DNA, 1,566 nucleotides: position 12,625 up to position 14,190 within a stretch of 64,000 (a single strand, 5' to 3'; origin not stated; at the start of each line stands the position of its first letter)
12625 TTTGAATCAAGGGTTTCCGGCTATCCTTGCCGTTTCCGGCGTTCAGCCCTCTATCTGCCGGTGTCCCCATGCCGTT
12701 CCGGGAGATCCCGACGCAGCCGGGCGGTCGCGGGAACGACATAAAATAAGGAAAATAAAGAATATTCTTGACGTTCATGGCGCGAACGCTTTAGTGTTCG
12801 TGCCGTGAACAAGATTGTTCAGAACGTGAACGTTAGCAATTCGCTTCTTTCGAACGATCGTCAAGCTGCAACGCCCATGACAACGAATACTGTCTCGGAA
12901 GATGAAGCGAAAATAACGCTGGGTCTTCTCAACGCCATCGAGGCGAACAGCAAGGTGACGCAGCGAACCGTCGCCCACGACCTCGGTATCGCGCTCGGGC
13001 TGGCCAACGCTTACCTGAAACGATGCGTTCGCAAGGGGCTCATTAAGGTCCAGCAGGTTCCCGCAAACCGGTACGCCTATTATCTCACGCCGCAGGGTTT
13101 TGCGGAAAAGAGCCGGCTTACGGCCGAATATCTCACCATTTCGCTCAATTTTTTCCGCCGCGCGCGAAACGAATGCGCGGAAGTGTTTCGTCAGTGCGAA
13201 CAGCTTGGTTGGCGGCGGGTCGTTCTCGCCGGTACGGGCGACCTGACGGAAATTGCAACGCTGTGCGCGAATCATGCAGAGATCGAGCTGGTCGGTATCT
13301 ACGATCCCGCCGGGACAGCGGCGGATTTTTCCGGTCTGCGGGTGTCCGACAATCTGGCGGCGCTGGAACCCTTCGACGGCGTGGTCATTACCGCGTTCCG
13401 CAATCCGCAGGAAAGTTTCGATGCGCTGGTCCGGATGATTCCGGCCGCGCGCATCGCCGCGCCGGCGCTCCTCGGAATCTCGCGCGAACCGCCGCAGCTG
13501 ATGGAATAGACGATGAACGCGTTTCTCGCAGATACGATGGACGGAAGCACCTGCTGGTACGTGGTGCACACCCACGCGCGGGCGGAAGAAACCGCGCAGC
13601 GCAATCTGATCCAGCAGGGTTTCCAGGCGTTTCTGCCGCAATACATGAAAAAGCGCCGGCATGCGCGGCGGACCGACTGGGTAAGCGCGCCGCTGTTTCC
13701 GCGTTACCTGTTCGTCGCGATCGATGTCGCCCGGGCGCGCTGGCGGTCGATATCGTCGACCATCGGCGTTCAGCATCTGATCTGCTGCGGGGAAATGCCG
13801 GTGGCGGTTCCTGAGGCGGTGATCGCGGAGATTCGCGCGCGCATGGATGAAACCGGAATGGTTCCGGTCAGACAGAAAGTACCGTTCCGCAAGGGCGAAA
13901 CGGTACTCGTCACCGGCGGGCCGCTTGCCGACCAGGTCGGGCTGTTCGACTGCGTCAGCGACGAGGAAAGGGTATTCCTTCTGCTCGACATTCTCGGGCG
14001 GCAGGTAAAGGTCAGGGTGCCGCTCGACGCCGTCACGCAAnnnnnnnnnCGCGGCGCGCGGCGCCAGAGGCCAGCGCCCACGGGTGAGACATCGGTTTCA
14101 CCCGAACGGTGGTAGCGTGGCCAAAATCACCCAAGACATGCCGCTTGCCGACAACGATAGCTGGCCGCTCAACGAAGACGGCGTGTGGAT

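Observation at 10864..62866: Four cobalamin-dependent radical SAM enzymes embedded in one nonulosonic-acid glycan island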

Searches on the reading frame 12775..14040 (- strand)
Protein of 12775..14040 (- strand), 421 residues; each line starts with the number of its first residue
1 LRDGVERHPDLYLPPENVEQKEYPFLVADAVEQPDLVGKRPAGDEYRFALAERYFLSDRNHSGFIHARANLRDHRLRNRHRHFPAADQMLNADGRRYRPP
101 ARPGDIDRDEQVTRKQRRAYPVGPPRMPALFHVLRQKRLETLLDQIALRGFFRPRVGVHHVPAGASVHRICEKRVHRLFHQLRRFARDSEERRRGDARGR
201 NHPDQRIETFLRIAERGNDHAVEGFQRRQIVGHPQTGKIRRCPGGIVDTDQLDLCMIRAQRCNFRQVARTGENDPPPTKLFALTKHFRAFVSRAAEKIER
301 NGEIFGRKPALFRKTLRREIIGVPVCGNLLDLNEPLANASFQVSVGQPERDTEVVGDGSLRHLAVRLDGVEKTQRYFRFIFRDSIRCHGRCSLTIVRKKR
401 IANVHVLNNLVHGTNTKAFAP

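Call 6: search_protein_families(library=pfam, proteins=[window:12775-14040:-], max_evalue=0.001)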
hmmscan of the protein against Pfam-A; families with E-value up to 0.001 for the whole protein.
window:12775-14040:- (421 aa): 0 families
